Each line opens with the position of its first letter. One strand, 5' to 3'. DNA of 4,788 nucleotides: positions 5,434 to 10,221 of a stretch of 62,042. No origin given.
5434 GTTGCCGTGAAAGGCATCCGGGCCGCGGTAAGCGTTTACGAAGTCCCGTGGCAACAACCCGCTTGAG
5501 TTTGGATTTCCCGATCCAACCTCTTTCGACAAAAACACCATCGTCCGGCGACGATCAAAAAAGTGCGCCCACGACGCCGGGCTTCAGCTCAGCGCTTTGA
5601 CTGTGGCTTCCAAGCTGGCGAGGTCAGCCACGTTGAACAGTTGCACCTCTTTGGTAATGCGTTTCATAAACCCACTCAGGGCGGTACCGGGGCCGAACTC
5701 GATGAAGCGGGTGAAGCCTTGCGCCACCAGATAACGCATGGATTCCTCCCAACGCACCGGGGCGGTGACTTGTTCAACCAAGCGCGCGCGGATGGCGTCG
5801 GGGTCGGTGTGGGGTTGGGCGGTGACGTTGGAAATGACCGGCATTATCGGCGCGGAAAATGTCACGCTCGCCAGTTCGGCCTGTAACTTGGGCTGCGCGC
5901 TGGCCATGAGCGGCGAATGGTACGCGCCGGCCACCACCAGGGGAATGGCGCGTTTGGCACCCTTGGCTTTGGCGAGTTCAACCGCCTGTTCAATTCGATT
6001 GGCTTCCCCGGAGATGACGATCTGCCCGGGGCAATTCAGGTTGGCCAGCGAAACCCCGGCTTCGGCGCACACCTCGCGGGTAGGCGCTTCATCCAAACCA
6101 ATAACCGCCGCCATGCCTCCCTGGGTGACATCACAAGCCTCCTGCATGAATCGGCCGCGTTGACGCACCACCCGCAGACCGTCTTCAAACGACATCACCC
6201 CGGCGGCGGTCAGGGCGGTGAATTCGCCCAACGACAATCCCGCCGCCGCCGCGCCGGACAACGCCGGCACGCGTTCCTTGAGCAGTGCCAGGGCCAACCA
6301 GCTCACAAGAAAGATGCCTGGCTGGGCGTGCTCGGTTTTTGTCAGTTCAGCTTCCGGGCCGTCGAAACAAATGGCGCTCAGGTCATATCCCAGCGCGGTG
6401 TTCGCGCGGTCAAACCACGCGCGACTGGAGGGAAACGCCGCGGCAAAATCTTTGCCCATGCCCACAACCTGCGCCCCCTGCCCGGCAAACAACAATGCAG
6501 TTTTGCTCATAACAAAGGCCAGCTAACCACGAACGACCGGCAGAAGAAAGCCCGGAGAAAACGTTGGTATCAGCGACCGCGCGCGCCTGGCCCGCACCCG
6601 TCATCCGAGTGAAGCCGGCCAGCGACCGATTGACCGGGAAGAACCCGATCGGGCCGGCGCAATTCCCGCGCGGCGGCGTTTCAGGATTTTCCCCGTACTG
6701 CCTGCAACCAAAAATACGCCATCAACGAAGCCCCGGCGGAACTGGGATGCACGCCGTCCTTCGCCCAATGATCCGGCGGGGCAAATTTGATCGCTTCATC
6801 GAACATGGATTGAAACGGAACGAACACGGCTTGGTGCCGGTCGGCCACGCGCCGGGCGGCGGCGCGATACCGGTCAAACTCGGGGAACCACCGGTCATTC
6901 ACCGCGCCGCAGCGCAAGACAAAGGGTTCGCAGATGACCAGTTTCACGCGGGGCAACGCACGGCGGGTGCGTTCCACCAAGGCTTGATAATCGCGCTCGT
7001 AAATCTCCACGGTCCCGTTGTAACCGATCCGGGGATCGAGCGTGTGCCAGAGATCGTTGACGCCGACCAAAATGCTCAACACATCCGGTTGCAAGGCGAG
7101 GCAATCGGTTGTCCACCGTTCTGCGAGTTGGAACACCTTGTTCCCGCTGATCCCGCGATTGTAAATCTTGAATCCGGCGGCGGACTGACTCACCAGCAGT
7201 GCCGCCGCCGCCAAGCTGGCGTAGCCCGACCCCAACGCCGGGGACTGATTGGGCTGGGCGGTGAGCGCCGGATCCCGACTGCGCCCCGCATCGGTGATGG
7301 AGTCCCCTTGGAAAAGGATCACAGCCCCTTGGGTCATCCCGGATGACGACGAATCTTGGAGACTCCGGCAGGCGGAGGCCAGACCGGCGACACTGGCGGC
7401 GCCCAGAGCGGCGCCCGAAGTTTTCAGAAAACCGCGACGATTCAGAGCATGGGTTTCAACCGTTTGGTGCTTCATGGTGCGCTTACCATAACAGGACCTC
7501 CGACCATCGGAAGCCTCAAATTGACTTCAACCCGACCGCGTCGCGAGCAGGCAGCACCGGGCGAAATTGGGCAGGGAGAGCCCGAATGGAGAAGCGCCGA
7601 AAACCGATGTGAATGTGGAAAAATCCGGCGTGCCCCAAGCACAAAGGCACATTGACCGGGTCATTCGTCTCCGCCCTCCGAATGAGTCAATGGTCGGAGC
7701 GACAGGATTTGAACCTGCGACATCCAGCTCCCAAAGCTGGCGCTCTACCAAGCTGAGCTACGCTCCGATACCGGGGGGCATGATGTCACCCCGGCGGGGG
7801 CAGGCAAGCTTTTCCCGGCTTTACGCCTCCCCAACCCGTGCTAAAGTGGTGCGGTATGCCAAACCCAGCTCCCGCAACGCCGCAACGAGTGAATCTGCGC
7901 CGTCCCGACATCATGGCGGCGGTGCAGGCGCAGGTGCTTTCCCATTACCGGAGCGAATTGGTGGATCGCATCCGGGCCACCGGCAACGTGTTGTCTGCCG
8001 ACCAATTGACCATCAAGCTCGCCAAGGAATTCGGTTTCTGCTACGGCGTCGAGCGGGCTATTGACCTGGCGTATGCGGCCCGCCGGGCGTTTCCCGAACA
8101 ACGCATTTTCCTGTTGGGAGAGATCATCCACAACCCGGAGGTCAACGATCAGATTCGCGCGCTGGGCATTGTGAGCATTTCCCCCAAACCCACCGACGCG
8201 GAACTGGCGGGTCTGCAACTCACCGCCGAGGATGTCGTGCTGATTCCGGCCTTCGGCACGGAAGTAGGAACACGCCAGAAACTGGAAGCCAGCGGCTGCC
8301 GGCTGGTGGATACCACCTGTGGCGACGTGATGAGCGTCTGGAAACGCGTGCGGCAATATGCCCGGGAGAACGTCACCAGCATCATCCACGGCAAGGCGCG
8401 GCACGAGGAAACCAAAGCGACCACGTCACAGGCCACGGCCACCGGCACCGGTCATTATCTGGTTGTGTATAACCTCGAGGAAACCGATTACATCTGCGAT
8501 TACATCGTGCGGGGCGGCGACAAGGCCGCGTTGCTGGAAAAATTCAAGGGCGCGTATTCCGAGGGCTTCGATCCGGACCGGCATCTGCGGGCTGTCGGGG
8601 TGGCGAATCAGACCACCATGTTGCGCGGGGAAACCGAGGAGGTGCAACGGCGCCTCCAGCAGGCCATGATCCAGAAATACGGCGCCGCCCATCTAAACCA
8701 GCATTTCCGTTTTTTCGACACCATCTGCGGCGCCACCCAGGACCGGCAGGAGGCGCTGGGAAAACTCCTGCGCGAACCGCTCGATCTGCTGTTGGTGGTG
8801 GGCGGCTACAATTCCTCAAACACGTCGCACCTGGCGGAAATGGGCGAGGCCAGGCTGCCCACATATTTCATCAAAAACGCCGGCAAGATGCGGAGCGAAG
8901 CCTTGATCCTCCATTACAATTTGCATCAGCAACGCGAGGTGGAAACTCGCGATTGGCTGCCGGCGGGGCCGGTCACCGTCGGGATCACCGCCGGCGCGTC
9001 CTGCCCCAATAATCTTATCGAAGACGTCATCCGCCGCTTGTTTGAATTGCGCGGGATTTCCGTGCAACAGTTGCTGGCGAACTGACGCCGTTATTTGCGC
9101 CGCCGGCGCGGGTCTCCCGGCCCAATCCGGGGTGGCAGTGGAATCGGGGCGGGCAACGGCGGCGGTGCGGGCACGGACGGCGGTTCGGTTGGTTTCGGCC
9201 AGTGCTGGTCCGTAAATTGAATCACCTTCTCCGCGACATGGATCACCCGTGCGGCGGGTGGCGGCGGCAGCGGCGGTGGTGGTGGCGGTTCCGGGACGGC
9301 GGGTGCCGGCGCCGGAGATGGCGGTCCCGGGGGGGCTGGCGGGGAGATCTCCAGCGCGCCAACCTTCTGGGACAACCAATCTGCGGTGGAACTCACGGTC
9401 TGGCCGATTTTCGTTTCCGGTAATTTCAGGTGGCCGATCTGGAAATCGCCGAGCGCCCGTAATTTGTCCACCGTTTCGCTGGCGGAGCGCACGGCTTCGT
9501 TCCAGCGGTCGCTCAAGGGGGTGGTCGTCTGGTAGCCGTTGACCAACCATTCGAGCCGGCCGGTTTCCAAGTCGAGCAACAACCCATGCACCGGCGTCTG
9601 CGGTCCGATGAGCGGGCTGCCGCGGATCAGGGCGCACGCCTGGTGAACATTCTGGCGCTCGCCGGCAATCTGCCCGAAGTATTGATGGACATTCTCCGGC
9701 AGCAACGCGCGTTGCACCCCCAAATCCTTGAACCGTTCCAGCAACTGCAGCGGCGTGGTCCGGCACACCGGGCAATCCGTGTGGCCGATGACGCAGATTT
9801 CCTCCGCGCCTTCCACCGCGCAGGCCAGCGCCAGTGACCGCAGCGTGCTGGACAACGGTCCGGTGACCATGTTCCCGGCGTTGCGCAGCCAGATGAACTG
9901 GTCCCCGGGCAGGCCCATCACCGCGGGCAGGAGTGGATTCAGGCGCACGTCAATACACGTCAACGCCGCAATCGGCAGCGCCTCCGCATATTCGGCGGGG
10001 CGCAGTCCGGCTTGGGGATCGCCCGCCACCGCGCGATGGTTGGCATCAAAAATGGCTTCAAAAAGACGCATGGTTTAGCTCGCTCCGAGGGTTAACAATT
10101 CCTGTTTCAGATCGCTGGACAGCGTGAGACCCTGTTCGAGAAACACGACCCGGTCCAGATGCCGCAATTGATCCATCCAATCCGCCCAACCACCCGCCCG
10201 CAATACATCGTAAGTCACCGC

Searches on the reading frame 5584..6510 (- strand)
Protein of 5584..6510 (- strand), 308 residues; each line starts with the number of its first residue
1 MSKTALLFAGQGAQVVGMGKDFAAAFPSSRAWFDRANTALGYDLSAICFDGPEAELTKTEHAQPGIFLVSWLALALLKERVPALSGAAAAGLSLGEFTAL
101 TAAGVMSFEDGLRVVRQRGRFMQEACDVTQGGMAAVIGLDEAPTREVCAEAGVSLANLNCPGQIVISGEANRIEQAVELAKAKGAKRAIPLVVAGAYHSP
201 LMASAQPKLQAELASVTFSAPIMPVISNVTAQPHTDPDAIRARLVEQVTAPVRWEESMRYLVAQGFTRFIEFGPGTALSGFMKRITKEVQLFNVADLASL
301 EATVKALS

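Call 69: search_protein_families(library=pfam, proteins=[window:5584-6510:-], max_evalue=0.00001)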
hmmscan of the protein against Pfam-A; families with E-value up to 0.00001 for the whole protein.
window:5584-6510:- (308 aa): 1 family
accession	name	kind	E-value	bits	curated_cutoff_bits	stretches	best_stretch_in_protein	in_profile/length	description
PF00698.26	Acyl_transf_1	-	2.1e-36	126.5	32.7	1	7-296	3-289/319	Acyl transferase domain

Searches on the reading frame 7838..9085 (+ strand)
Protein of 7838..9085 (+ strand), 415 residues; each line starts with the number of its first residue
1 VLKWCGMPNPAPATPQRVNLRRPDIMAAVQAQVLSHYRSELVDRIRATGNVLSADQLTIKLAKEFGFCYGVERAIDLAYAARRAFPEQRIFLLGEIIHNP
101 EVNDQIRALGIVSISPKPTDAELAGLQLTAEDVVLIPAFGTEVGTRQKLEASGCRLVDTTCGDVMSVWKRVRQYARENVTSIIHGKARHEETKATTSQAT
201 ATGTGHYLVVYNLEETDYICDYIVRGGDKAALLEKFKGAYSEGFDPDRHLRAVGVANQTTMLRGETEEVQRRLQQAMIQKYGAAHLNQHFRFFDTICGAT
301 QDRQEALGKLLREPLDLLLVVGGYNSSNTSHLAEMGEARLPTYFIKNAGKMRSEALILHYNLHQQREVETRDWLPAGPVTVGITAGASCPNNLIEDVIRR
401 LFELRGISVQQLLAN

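Call 69: search_protein_families(library=pfam, proteins=[window:7838-9085:+], max_evalue=0.00001)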
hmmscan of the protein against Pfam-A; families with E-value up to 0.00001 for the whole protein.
window:7838-9085:+ (415 aa): 1 family
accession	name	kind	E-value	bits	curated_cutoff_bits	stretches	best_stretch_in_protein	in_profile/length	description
PF02401.23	LYTB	-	4.8e-69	233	24.5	1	59-401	1-266/267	LytB protein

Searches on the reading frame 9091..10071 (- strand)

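Call 69: search_protein_families(library=pfam, proteins=[window:9091-10071:-], max_evalue=0.00001)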
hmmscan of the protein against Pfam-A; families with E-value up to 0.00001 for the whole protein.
window:9091-10071:- (326 aa): 1 family
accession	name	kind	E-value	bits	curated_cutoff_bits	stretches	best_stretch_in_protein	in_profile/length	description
PF00484.24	Pro_CA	-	3.4e-11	44.1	25.7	1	36-106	3-71/156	Carbonic anhydrase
